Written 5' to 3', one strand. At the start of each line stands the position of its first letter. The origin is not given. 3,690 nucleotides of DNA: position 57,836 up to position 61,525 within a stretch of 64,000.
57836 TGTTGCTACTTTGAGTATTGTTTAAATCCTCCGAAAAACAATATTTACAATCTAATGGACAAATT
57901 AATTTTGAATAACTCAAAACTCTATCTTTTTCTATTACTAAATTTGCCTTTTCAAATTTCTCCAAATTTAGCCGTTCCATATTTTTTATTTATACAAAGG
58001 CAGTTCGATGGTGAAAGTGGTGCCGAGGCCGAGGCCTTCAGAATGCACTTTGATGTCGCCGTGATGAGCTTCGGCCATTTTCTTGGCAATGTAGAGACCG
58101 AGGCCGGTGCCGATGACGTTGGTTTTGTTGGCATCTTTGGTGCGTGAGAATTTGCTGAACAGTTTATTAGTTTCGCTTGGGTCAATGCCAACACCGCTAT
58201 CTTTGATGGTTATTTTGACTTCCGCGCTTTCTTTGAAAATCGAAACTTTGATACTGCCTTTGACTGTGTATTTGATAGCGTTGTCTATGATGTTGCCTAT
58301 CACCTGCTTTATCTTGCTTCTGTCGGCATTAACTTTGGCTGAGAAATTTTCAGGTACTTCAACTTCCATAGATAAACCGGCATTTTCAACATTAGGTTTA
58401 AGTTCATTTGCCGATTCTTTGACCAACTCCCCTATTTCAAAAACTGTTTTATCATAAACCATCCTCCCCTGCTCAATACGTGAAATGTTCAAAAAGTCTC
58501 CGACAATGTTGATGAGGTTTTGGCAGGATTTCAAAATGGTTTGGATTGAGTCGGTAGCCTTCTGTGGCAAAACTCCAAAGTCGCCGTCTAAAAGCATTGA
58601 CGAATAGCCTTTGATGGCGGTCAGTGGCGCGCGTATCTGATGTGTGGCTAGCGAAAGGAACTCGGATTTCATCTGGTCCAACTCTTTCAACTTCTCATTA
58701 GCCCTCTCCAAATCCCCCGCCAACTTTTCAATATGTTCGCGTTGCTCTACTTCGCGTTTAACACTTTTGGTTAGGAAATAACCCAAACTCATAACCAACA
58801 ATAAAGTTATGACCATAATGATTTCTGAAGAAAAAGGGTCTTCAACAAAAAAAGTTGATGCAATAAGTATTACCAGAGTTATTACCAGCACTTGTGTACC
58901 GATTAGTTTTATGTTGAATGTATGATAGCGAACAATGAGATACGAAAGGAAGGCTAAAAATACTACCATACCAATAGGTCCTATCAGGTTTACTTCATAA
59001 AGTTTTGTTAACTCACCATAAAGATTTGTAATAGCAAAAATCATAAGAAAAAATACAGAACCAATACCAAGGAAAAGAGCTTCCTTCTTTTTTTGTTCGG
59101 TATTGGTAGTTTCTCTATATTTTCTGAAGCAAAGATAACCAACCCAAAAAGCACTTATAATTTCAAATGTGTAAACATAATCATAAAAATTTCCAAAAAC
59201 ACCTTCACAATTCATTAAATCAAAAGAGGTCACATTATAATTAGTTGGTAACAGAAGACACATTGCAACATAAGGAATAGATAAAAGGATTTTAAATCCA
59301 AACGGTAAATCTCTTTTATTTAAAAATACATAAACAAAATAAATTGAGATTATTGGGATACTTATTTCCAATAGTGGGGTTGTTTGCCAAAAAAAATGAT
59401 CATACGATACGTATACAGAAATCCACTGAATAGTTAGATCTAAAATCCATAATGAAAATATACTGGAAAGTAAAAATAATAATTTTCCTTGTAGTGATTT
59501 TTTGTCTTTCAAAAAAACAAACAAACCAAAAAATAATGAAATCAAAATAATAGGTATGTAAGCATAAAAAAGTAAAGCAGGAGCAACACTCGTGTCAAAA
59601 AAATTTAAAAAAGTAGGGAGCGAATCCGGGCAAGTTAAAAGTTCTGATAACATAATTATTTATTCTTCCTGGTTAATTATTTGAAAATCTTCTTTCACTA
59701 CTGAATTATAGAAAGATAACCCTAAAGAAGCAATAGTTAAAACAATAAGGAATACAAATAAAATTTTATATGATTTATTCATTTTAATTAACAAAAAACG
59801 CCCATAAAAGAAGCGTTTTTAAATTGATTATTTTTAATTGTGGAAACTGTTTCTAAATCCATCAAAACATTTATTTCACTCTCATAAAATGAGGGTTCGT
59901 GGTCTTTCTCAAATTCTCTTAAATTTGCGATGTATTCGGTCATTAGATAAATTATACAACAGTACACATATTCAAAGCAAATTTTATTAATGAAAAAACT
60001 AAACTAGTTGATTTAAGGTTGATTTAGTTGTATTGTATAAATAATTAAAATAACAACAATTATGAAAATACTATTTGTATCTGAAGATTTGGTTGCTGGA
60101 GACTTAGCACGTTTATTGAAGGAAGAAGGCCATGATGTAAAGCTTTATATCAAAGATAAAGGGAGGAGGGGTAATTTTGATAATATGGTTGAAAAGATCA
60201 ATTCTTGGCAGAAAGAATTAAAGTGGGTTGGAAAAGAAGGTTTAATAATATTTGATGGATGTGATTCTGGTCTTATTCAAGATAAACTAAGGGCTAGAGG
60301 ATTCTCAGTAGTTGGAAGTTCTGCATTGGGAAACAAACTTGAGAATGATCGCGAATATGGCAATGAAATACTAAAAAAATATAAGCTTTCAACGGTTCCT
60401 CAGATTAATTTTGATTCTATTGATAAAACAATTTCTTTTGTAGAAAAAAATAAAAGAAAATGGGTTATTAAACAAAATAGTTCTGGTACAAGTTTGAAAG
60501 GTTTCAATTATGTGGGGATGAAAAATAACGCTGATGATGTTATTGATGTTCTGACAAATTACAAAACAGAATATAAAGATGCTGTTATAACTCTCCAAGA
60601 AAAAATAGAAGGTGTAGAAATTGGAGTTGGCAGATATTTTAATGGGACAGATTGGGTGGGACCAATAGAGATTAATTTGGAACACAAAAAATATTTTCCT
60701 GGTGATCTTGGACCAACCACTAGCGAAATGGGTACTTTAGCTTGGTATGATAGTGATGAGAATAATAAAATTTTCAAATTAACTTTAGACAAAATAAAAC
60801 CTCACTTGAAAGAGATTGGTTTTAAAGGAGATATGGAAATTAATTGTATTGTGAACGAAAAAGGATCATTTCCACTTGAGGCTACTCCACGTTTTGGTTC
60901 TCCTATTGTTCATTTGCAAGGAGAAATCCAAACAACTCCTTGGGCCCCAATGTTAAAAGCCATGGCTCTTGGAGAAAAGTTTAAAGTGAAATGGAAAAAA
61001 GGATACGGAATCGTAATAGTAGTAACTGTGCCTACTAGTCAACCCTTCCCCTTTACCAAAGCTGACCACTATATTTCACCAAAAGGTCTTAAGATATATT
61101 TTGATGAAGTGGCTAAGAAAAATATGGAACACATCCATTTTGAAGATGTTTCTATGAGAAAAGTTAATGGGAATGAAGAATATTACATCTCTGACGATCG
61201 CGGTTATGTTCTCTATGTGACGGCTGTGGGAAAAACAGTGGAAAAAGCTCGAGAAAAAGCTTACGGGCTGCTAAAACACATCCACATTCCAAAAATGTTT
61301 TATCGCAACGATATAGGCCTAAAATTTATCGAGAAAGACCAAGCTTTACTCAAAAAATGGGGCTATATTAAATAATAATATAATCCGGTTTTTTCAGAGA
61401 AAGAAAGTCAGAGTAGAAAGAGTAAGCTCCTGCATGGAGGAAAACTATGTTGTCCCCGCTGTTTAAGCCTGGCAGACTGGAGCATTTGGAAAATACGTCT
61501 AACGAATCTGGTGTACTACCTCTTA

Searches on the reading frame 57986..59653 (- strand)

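Call 66: search_protein_families(library=pfam, proteins=[window:57986-59653:-], max_evalue=0.00001)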
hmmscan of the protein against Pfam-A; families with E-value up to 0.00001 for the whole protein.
window:57986-59653:- (555 aa): 2 families
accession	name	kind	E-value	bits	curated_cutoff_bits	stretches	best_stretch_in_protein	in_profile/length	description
PF02518.31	HATPase_c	-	1.3e-27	96.9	26.4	1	444-554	2-110/111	Histidine kinase-, DNA gyrase B-, and HSP90-like ATPase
PF00512.31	HisKA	-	1.1e-15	57.8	26.9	1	328-396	1-66/66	His Kinase A (phospho-acceptor) domain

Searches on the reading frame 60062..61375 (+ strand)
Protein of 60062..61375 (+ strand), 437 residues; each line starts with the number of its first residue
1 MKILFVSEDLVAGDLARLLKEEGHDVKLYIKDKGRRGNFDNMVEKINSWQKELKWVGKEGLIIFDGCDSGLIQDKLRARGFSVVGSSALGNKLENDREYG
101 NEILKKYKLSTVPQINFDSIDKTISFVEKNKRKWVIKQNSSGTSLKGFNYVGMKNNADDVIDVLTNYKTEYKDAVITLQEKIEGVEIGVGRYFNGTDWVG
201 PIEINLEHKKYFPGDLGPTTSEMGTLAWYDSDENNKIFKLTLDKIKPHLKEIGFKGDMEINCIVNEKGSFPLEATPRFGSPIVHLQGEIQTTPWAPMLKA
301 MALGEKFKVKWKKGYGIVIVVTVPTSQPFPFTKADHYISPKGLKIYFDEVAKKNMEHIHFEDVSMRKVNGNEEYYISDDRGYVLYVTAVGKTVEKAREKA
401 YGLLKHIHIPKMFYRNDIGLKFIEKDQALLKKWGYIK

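Call 66: search_protein_families(library=pfam, proteins=[window:60062-61375:+], max_evalue=0.00001)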
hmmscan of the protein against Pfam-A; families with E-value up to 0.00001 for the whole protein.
window:60062-61375:+ (437 aa): 2 families
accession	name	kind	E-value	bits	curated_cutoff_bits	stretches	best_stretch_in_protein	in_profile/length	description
PF02843.22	GARS_C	-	2.4e-11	44.3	34.8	1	380-420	51-91/92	Phosphoribosylglycinamide synthetase, C domain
PF01071.24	GARS_A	-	3.6e-10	40.4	27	1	96-281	2-192/194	Phosphoribosylglycinamide synthetase, ATP-grasp (A) domain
